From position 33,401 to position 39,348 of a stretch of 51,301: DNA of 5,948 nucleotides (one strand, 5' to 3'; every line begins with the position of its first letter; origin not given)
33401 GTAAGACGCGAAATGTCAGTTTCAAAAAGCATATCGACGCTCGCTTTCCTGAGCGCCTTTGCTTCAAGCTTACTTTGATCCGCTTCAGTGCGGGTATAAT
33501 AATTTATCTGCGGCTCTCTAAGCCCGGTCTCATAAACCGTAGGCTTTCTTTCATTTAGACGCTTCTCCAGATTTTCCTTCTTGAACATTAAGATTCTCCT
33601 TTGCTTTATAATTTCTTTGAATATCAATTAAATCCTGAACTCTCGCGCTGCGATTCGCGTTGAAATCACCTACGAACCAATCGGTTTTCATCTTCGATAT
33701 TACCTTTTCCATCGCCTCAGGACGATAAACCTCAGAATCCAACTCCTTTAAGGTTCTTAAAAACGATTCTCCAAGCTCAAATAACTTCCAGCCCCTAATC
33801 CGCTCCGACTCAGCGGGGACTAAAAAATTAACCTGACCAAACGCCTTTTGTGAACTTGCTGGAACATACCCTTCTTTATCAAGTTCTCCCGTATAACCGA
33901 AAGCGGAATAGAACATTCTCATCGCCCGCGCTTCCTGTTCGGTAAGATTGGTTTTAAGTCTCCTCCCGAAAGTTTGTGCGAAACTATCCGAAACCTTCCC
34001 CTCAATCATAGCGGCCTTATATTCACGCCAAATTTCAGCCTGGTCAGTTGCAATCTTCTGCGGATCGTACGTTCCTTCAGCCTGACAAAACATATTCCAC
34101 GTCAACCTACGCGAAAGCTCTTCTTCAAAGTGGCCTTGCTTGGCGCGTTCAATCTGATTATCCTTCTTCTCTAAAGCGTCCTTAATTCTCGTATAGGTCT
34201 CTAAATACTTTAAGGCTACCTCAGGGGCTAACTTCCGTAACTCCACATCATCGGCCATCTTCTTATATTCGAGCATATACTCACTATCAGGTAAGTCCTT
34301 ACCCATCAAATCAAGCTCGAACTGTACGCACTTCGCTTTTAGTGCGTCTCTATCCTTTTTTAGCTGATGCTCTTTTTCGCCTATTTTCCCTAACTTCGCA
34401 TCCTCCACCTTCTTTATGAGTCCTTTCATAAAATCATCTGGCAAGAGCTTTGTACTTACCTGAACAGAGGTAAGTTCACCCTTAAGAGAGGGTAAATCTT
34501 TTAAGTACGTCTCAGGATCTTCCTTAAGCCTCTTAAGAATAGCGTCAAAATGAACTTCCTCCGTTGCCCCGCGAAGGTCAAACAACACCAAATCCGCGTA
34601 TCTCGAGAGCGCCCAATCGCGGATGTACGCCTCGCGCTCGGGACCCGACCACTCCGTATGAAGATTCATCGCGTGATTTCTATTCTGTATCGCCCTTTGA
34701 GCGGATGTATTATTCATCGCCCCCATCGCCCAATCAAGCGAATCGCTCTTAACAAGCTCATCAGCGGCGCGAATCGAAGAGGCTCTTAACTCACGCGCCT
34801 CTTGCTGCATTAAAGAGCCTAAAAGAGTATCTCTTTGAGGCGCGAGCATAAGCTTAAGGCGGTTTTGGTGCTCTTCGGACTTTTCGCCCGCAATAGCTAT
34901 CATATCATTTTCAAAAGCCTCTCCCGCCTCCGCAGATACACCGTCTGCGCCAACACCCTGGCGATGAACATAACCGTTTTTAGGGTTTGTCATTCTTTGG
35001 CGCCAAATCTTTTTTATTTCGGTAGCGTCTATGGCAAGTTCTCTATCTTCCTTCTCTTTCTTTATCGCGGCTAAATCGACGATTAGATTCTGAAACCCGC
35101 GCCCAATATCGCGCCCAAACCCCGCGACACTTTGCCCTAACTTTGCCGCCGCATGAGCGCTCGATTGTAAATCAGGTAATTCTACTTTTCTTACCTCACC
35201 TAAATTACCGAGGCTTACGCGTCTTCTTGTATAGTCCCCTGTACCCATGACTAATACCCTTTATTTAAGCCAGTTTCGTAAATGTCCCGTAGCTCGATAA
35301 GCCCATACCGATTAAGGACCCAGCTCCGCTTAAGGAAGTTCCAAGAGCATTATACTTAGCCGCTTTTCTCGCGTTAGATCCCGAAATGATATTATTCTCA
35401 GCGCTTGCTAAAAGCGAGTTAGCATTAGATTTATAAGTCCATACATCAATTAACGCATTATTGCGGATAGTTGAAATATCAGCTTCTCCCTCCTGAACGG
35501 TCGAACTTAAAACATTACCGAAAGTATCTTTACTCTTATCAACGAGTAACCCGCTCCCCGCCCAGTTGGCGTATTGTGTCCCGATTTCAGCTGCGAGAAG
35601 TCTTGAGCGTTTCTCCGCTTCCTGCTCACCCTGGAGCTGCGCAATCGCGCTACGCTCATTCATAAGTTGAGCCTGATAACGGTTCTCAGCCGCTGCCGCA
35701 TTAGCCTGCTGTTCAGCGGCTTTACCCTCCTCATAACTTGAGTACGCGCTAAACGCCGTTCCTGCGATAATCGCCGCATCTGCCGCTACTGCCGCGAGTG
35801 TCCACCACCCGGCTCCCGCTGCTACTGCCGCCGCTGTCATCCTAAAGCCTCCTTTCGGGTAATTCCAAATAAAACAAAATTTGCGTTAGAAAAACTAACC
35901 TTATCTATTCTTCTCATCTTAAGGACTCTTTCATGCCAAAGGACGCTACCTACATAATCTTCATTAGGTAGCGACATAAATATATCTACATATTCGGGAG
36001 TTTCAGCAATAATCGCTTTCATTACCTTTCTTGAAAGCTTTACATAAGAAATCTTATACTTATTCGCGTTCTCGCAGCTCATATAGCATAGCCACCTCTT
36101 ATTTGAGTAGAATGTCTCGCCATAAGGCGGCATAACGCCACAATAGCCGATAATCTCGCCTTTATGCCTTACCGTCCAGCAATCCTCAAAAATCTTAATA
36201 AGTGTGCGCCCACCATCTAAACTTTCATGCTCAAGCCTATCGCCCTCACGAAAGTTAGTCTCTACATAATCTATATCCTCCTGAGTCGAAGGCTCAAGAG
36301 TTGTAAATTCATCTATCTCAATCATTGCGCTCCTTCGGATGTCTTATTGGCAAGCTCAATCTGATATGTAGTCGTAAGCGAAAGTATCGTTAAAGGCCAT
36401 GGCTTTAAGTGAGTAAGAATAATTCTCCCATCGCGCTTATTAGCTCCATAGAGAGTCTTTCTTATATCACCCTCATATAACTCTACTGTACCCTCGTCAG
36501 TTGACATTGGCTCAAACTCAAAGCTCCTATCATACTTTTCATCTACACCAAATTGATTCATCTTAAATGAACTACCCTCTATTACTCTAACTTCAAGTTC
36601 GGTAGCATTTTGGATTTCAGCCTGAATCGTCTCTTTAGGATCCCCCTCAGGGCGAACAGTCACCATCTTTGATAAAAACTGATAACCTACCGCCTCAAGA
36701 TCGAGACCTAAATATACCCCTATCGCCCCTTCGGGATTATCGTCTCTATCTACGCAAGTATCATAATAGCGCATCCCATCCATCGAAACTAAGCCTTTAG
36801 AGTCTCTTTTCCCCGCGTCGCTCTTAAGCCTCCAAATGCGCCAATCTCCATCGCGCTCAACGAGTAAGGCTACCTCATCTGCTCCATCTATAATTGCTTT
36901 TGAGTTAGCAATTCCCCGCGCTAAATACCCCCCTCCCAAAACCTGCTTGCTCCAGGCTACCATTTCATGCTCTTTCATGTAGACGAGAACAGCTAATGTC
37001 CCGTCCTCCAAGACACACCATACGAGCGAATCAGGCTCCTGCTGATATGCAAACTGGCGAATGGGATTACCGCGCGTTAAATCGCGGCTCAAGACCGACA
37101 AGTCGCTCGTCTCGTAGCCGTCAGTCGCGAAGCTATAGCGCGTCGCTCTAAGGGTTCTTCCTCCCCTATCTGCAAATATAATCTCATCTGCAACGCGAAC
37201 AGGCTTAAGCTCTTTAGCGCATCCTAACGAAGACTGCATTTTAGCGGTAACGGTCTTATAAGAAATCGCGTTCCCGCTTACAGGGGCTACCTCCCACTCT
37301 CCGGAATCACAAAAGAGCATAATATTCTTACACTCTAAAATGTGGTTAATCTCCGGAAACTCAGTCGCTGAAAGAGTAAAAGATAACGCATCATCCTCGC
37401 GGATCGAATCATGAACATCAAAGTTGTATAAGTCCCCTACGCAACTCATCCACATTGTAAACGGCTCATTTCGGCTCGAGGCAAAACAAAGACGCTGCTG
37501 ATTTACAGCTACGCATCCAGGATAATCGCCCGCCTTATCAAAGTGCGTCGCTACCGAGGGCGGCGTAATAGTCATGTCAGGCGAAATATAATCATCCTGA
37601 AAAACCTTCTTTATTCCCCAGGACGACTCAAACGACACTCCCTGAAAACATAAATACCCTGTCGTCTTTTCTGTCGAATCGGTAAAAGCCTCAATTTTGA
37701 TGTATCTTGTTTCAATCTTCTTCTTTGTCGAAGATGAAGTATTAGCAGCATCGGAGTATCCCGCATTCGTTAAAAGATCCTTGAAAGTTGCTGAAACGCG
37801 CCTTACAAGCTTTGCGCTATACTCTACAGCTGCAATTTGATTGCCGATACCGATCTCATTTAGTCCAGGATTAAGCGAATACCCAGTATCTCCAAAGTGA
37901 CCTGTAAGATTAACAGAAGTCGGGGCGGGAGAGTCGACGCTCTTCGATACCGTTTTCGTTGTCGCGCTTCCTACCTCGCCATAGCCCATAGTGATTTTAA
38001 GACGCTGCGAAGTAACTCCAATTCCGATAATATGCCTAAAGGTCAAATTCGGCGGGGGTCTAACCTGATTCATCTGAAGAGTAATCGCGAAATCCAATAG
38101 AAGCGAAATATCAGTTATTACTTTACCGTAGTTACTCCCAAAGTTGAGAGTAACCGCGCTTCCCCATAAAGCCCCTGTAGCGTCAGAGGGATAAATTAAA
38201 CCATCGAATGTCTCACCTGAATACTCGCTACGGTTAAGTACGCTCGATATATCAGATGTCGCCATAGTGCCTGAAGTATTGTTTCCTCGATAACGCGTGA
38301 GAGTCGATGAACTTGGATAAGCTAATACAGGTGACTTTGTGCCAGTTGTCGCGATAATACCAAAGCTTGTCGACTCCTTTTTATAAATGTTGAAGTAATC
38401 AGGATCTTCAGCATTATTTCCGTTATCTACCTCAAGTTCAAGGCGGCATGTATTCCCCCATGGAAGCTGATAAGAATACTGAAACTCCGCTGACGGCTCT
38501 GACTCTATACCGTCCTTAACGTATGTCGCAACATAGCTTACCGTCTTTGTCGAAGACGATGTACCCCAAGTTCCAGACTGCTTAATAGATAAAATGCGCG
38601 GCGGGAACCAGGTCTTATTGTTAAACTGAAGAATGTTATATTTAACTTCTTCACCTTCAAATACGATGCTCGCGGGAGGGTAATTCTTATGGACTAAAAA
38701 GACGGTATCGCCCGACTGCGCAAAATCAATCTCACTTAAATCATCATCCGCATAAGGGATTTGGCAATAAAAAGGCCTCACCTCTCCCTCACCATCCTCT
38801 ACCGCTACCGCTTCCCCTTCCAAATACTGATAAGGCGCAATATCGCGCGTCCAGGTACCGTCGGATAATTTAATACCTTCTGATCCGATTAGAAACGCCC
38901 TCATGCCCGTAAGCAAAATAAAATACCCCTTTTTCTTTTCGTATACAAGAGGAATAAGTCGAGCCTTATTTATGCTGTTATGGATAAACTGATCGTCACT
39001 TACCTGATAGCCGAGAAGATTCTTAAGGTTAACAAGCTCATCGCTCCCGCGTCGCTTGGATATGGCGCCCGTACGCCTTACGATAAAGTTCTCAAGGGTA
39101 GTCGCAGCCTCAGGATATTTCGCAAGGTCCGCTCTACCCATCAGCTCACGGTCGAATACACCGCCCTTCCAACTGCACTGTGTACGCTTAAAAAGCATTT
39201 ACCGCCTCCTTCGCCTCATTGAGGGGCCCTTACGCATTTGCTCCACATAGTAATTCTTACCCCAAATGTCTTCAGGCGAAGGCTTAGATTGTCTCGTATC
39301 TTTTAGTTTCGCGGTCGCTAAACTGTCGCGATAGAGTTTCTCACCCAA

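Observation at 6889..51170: Identical 15-bp core and equal 31-codon leaders at two recombinase-proximal junctions of IVGY genes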

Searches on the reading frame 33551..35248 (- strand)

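Call 18: search_protein_families(library=phrogs, max_evalue=0.001, proteins=[window:33551-35248:-])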
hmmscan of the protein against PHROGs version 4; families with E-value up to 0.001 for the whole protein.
window:33551-35248:- (565 aa): 1 family
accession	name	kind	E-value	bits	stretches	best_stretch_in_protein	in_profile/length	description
phrog_1044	-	lysis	2.5e-05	23.7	1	53-202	39-190/900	endolysin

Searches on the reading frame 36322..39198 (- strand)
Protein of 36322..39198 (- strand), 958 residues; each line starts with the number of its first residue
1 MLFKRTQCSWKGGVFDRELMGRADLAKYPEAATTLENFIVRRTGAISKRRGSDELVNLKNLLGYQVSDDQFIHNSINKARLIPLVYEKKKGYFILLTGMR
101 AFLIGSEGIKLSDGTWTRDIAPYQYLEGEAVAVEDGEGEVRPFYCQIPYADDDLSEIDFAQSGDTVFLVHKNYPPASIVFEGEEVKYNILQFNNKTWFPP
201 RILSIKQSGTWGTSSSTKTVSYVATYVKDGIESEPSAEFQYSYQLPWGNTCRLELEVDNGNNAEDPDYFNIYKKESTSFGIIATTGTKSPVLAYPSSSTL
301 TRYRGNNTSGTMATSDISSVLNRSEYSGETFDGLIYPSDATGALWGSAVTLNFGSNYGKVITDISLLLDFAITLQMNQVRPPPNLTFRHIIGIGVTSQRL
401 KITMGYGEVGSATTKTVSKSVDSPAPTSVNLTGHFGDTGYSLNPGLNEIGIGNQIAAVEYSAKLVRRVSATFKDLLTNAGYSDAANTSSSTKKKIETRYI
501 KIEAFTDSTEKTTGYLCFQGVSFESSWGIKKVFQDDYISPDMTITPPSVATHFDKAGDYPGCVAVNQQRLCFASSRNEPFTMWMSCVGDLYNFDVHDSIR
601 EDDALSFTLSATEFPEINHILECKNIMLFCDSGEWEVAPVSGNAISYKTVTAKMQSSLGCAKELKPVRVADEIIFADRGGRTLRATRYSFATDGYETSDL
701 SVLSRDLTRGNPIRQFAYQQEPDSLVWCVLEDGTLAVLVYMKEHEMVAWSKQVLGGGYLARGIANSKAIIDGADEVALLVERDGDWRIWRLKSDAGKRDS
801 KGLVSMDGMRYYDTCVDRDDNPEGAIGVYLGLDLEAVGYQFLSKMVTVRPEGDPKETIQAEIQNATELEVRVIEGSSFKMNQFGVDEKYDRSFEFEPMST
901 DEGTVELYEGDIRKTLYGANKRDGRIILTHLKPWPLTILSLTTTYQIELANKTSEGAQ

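Call 18: search_protein_families(library=phrogs, max_evalue=0.001, proteins=[window:36322-39198:-])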
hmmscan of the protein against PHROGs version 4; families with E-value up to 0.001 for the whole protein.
window:36322-39198:- (958 aa): 4 families
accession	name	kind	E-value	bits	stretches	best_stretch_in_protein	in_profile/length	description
phrog_376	-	tail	2.3e-99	334.8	3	481-783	241-518/712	tail protein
phrog_15566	-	tail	4.5e-44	151.9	1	554-782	42-265/552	tail protein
phrog_20269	-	unknown function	7.8e-14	52.5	1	4-224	4-184/374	-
phrog_30010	-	unknown function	5.2e-12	46.3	1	682-760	190-268/517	-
